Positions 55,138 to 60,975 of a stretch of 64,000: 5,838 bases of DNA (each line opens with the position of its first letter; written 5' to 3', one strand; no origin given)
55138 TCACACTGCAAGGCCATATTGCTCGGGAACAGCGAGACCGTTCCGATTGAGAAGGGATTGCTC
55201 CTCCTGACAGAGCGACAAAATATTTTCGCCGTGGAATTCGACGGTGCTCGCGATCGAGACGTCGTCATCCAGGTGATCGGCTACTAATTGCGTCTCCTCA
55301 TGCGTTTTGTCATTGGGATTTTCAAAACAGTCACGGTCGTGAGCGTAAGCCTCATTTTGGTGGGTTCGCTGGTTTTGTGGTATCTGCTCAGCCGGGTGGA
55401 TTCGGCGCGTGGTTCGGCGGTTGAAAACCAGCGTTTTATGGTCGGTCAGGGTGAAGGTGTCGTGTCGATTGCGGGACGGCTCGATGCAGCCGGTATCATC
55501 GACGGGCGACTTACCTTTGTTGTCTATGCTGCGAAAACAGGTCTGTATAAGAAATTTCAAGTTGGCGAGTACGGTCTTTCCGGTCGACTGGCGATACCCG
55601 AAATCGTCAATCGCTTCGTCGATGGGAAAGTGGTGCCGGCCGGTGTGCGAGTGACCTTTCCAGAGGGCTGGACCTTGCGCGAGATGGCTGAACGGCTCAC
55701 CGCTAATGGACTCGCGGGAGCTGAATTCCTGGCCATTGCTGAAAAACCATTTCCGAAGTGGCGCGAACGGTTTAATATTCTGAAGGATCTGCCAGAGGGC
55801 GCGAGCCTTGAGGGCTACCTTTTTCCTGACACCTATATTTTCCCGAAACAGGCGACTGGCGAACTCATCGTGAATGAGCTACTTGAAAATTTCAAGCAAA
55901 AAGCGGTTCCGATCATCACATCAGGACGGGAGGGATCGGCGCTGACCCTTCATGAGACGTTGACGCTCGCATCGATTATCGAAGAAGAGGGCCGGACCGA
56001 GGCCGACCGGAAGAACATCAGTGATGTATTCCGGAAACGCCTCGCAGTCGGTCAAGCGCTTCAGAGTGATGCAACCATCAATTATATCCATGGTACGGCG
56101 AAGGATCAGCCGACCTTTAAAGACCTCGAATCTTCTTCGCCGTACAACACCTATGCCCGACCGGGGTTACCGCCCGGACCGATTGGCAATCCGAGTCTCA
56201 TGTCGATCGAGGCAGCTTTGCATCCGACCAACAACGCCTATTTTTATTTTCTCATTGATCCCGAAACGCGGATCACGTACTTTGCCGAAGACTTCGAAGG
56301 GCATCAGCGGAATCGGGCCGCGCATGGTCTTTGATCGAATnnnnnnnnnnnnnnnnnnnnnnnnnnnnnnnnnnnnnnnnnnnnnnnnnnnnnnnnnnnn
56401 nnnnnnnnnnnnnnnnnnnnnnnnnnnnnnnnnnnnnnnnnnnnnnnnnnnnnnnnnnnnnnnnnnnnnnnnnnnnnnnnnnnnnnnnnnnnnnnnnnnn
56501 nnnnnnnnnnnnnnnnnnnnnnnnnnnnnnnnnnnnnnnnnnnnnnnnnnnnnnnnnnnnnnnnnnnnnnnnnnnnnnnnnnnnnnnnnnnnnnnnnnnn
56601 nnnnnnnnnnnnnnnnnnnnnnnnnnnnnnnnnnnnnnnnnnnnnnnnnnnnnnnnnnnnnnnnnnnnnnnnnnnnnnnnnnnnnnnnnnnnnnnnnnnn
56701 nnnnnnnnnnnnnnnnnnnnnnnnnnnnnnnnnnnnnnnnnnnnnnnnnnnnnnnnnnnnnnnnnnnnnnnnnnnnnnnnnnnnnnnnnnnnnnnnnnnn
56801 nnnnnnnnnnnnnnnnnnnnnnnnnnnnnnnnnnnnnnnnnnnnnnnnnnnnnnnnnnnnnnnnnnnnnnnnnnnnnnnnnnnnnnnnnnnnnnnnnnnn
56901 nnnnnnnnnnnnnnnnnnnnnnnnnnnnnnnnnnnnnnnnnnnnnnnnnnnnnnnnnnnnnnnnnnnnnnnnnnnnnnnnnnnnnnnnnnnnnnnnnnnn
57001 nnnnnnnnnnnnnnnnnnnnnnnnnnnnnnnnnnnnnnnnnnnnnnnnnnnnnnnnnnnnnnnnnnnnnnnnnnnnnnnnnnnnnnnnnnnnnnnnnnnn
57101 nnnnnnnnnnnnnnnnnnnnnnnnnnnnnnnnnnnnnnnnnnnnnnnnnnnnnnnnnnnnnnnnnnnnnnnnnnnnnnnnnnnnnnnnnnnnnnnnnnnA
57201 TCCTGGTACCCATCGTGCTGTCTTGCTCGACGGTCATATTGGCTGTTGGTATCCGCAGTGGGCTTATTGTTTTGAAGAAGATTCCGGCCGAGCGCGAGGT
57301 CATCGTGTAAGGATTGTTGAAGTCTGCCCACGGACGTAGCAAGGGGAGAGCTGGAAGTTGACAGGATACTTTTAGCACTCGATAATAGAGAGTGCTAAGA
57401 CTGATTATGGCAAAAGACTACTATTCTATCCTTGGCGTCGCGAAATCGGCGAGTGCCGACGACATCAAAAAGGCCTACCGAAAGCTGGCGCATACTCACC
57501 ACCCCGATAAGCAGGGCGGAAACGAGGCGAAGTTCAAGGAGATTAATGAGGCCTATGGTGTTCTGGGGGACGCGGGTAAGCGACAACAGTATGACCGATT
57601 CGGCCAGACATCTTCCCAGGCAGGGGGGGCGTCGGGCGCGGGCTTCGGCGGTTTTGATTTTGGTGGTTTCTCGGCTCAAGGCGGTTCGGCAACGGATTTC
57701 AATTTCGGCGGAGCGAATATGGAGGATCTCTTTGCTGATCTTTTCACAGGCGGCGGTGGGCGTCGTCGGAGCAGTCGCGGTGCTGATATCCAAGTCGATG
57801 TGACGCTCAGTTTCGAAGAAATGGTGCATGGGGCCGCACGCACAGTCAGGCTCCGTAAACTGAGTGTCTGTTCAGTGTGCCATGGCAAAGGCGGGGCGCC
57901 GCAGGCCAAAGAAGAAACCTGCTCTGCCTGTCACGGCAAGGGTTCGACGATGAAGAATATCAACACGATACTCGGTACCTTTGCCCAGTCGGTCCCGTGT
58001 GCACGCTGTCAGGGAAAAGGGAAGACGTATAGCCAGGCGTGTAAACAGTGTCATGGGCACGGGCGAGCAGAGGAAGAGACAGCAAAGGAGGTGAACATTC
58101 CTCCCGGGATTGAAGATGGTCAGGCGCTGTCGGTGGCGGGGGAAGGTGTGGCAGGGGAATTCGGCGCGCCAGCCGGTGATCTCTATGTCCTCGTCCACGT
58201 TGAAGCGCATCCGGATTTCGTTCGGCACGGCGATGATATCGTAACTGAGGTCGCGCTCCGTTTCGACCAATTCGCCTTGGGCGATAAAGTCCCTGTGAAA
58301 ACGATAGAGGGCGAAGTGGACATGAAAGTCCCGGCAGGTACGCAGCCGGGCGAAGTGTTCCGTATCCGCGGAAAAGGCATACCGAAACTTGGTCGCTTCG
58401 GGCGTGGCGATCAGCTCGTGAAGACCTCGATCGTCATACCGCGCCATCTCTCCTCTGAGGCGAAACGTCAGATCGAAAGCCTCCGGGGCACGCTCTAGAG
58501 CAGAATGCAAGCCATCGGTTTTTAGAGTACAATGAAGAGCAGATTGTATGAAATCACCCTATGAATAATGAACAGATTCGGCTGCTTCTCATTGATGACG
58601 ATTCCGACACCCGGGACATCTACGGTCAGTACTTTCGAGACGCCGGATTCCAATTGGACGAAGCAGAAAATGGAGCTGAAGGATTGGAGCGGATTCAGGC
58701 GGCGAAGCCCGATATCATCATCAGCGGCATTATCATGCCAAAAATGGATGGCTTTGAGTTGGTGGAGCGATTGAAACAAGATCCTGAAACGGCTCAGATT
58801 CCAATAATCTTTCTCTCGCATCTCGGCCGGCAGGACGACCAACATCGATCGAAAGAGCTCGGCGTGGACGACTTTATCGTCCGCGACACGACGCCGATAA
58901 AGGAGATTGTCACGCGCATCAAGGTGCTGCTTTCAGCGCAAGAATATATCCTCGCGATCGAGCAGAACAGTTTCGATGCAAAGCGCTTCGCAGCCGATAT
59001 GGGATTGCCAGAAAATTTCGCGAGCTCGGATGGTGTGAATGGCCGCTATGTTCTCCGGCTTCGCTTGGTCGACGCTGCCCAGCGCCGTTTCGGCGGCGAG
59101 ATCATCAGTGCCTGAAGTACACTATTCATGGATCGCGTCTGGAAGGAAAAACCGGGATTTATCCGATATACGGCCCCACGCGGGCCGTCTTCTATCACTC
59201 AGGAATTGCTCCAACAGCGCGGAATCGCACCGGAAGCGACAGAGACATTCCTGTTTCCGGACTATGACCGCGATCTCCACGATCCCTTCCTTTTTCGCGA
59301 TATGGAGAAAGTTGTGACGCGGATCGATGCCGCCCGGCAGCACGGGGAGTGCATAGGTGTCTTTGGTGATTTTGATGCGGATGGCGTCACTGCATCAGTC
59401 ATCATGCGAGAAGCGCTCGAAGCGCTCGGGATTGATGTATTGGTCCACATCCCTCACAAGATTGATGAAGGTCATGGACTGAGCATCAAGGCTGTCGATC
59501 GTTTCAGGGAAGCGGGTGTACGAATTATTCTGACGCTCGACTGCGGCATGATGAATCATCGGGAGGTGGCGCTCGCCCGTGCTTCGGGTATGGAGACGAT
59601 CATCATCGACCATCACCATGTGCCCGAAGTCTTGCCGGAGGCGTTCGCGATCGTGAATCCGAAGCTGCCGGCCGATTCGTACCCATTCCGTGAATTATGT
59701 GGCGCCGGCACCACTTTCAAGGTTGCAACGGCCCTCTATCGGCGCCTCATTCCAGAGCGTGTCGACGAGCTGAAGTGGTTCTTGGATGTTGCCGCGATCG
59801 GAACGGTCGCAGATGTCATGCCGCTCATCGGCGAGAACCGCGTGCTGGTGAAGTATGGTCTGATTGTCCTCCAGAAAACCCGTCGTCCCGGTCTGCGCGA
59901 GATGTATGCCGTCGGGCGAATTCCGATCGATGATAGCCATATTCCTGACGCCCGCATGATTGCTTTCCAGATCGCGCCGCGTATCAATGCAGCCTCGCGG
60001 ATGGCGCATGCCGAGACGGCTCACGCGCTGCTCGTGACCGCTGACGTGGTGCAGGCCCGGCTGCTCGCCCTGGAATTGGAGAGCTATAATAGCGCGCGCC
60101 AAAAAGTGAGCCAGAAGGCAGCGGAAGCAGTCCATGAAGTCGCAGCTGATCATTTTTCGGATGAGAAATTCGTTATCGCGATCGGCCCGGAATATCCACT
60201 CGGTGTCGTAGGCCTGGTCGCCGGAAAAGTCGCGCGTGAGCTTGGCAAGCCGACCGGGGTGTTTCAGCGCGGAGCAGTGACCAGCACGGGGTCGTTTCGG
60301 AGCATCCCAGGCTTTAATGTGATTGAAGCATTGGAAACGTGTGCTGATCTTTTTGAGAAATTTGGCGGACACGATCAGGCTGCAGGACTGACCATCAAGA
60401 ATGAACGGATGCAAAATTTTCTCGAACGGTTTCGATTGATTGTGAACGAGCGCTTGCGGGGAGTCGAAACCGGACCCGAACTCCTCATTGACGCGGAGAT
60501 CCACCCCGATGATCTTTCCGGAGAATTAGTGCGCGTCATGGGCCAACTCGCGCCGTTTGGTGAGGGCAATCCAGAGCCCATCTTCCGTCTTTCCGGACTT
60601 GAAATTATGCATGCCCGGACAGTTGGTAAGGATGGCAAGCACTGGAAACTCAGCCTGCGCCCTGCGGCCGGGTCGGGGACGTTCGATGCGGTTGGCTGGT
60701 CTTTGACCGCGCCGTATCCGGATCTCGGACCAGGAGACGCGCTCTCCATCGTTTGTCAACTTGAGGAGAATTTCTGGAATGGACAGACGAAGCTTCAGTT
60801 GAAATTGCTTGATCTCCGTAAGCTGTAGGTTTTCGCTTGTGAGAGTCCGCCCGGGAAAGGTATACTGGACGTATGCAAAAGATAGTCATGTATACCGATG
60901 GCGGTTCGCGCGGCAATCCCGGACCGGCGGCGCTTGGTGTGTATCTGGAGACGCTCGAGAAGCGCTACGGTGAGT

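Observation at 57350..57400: Perfect CIRCE/HrcA operator on a stand-alone dnaJ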

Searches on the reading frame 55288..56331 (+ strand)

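Call 9: search_protein_families(library=pfam, proteins=[window:55288-56331:+])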
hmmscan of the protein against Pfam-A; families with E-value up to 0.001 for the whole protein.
window:55288-56331:+ (348 aa): 1 family
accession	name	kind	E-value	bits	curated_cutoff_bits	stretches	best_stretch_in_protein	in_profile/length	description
PF02618.21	YceG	-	1e-71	242.1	32.4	1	51-344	2-274/275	YceG-like family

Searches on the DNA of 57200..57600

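Call 49: search_rna_families(source=window, start=57200, end=57600, threshold=evalue, max_evalue=1)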
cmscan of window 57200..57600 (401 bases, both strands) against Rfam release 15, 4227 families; matches with E-value up to 1: 0.
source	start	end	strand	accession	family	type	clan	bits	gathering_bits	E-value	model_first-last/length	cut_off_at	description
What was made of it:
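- No Rfam family matches (call 49).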

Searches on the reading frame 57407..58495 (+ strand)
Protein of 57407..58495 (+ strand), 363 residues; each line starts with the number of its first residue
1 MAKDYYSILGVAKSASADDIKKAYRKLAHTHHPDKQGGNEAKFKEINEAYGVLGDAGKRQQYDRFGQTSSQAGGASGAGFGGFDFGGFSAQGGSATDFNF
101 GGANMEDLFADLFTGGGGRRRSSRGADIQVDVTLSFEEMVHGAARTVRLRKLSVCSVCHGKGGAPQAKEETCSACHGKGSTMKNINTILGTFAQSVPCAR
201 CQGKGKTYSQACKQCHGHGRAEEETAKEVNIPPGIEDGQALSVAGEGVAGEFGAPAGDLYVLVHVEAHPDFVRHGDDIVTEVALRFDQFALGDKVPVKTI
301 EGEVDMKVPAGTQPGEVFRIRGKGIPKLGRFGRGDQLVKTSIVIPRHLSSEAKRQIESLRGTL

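Call 9: search_protein_families(library=pfam, proteins=[window:57407-58495:+])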
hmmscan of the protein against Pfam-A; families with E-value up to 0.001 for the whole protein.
window:57407-58495:+ (363 aa): 3 families
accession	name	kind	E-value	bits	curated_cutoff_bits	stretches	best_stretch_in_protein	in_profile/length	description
PF01556.23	DnaJ_C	-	4.1e-45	153.9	26.6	1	128-345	1-152/152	DnaJ C terminal domain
PF00226.36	DnaJ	-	9.9e-24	83.7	27.8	1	4-63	1-63/63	DnaJ domain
PF00684.25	DnaJ_CXXCXGXG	-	1.5e-13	51.2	32.7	1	155-219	1-65/65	DnaJ central domain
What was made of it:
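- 57407..58498 (+): dnaJ, a 363-aa type-I Hsp40 with J domain (HPD), G/F-rich linker, four CxxCxGxG repeats and C-terminal domains. Pfam PF00226, PF00684 and PF01556 (call 9).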

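Call 10: search_protein_families(library=ncbifam, proteins=[window:57407-58495:+])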
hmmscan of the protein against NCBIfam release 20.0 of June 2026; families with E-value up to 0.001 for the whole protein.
window:57407-58495:+ (363 aa): 14 families
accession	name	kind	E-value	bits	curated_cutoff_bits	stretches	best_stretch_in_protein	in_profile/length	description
TIGR02349.1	DnaJ_bact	equivalog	3e-117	392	377.2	1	4-360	1-351/354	molecular chaperone DnaJ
NF008035.0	PRK10767.1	subfamily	8.9e-104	347.5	338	1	2-360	3-345/374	molecular chaperone DnaJ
NF010874.0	PRK14281.1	equivalog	4.1e-93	312.6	619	1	1-360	1-370/397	chaperone protein DnaJ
NF010872.0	PRK14279.1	equivalog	2.6e-91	306.6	556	1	2-358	8-374/394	molecular chaperone DnaJ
NF010894.0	PRK14301.1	equivalog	3.6e-90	302.7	548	1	2-354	3-342/373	chaperone protein DnaJ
NF010885.0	PRK14292.1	equivalog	9.7e-88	294.6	585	1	3-357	2-343/371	chaperone protein DnaJ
NF010871.0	PRK14278.1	equivalog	2e-84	283.7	502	1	1-360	1-348/378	molecular chaperone DnaJ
NF010892.0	PRK14299.1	equivalog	1.2e-56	192.1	392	2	2-151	3-157/291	chaperone protein DnaJ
NF007618.0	PRK10266.1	equivalog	8.4e-44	150.2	403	2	216-349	147-280/306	curved DNA-binding protein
NF037946.1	terminal_TopJ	equivalog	9.2e-41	140.2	300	2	3-68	5-72/810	terminal organelle assembly protein TopJ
TIGR03835.1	termin_org_DnaJ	equivalog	7e-20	71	512.25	1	3-67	2-68/871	terminal organelle assembly protein TopJ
NF050028.1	CldAdptActJ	equivalog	1.1e-09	38.7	150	1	4-62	3-69/93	cold adaptation protein ActJcold adaptation protein ActJ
NF006948.0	PRK09430.1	equivalog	4.5e-08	33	162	1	3-35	200-232/267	co-chaperone DjlA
NF058604.1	RtpA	equivalog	2e-06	27.8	65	0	196-219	10-33/50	anti-TRAP protein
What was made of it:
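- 57407..58498 (+): TIGR02349 scores 392 bits against a cutoff of 377 (call 10).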

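Call 11: find_encoding_contigs(protein=window:57407-58495:+, flank=10000, max_places=10)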
Protein window:57407-58495:+ (363 aa): 1 contig read that carries it; 1 place shown.
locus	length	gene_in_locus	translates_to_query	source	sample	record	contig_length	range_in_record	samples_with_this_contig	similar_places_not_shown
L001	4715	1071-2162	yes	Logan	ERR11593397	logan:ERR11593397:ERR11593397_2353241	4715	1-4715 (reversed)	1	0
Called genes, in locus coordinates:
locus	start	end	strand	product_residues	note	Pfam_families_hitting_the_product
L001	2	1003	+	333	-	?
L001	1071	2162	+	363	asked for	PF00226:DnaJ, PF01556:DnaJ_C, PF00684:DnaJ_CXXCXGXG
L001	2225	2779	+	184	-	PF00072:Response_reg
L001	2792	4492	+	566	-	PF01368:DHH, PF02272:DHHA1, PF17768:RecJ_OB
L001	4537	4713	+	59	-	?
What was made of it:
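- Tried and rejected: The exact DnaJ sequence is on record in a 4.7 kb Logan contig (returned as L001) and in one 50-200 kb contig that was not returned (call 11).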

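Call 25: find_related_loci(query=window:57407-58495:+, collection=metagenome_contigs, flank=6000)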
Query window:57407-58495:+ (363 aa) in metagenome_contigs; peptide patterns used: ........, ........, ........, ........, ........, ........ (x = any residue, [..] = any of these).
420 stretches matched a pattern; 294 encode a relative of the query (tblastn E <= 1e-3); the best 80 are kept; 80 distinct loci.
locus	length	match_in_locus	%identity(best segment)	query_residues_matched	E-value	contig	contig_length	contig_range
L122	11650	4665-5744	56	1-360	3e-129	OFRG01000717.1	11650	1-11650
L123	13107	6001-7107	54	1-360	1e-119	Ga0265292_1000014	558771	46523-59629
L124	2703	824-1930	54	1-360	2e-122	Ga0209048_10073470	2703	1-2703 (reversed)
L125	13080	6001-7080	49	1-359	4e-113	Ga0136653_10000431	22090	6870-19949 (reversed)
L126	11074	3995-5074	49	1-359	4e-113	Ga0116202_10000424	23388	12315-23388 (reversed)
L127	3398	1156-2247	46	1-359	3e-107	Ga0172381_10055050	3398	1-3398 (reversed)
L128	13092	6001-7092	48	1-349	4e-103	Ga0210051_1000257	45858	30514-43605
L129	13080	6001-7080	46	1-359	8e-103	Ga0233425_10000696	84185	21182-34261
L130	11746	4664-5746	47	1-359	4e-102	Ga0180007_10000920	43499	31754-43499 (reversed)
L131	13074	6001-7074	52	1-360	2e-101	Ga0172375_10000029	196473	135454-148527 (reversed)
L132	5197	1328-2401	52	1-360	2e-101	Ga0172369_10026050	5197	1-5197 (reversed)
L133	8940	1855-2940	48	1-360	4e-101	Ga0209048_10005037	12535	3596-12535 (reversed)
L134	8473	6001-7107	46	1-362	4e-100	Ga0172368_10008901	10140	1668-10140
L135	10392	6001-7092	44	1-359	4e-100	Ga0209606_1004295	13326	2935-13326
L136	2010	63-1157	45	1-354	2e-104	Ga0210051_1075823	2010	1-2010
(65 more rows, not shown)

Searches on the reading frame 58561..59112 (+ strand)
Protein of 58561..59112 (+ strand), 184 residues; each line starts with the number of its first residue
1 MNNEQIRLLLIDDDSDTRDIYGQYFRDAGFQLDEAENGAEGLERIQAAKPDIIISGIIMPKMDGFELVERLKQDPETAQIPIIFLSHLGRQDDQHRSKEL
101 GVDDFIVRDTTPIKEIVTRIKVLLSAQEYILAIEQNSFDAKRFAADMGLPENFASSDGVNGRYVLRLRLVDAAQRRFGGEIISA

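Call 9: search_protein_families(library=pfam, proteins=[window:58561-59112:+])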
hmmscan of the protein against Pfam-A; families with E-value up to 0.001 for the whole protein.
window:58561-59112:+ (184 aa): 1 family
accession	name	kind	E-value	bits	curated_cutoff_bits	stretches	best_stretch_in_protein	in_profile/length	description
PF00072.30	Response_reg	-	1.1e-22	80.8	30.2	1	9-118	2-108/111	Response regulator receiver domain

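Call 10: search_protein_families(library=ncbifam, proteins=[window:58561-59112:+])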
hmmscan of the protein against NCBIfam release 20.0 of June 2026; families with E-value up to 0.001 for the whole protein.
window:58561-59112:+ (184 aa): 88 families (the best 25 are shown)
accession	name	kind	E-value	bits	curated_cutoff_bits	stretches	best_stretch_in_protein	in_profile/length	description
NF045505.1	RR_RssB_Pseudo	equivalog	1.2e-21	77.2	700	1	1-141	1-137/394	two-component system response regulator RssB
TIGR02154.1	PhoB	equivalog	9.4e-21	74.2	296.2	1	6-125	3-121/226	phosphate regulon transcriptional regulator PhoB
NF007135.0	PRK09581.1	equivalog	2.2e-20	72.9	474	1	7-125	4-121/457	PleD family two-component system response regulator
NF053854.1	RespRegPhoBBctds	equivalog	2.8e-20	72.6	270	1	8-129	1-120/225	two-component system response regulator PhoB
NF045944.1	ResRegRpaBCyano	equivalog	7.8e-20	71.2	330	1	9-127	1-115/229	response regulator transcription factor RpaB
NF051850.1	RespRegRprY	equivalog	2.8e-18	66.2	370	1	3-125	2-121/234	response regulator transcription factor RprY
TIGR02875.1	spore_0_A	equivalog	9.4e-18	64.4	200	1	4-139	1-138/262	sporulation transcription factor Spo0A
TIGR01387.1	cztR_silR_copR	subfamily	1.4e-17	64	279.2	1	9-129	2-119/218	heavy metal response regulator transcription factor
NF033120.0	vanR_FM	exception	1.9e-17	63.7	460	1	5-124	3-118/231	vancomycin resistance response regulator transcription factor, VanR-F/VanR-M family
NF007969.0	PRK10693.1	equivalog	6.9e-17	61.5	329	1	7-116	9-116/337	two-component system response regulator RssB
NF041733.1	resp_reg_CseB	equivalog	8.5e-17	61.3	350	1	7-131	2-122/228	two-component system response regulator CseB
NF012227.0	AdeR_RR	equivalog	1.1e-16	61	340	1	5-128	11-130/239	efflux system response regulator transcription factor AdeR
NF008296.0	PRK11083.1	equivalog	2.3e-16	59.9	273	1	5-146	3-139/228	two-component system response regulator CreB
NF007005.1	PRK09468.1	equivalog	3.5e-16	59.4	331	1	4-128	2-123/237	osmolarity response regulator transcription factor OmpR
NF007546.0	PRK10161.1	equivalog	4e-16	59.3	471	1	7-125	4-121/229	phosphate response regulator transcription factor PhoB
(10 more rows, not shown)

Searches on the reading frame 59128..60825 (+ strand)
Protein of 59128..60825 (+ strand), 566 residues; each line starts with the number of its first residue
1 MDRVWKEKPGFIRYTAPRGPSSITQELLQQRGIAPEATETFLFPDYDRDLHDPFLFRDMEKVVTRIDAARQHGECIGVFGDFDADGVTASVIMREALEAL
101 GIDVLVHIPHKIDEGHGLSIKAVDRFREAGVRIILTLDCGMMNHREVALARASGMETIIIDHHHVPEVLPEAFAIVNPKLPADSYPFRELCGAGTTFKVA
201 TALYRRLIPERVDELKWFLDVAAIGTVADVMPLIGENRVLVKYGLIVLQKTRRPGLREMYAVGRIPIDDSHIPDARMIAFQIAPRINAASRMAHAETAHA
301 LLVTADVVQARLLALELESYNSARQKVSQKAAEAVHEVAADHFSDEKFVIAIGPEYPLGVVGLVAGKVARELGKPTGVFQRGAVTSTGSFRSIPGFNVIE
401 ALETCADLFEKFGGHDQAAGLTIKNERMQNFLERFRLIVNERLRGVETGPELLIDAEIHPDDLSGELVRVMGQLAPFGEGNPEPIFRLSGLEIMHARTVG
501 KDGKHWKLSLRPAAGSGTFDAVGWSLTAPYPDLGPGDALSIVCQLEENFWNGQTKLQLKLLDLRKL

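Call 9: search_protein_families(library=pfam, proteins=[window:59128-60825:+])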
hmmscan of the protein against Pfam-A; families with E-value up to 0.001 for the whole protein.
window:59128-60825:+ (566 aa): 3 families
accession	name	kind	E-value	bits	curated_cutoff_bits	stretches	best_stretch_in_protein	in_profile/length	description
PF17768.7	RecJ_OB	-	3.8e-28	98.1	27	1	454-562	1-107/107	RecJ OB domain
PF01368.27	DHH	-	1.9e-18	67.4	28.1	1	76-225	2-124/125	DHH family, N-terminal domain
PF02272.25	DHHA1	-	1.4e-11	45.2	25.9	1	347-440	3-101/102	DHHA1 domain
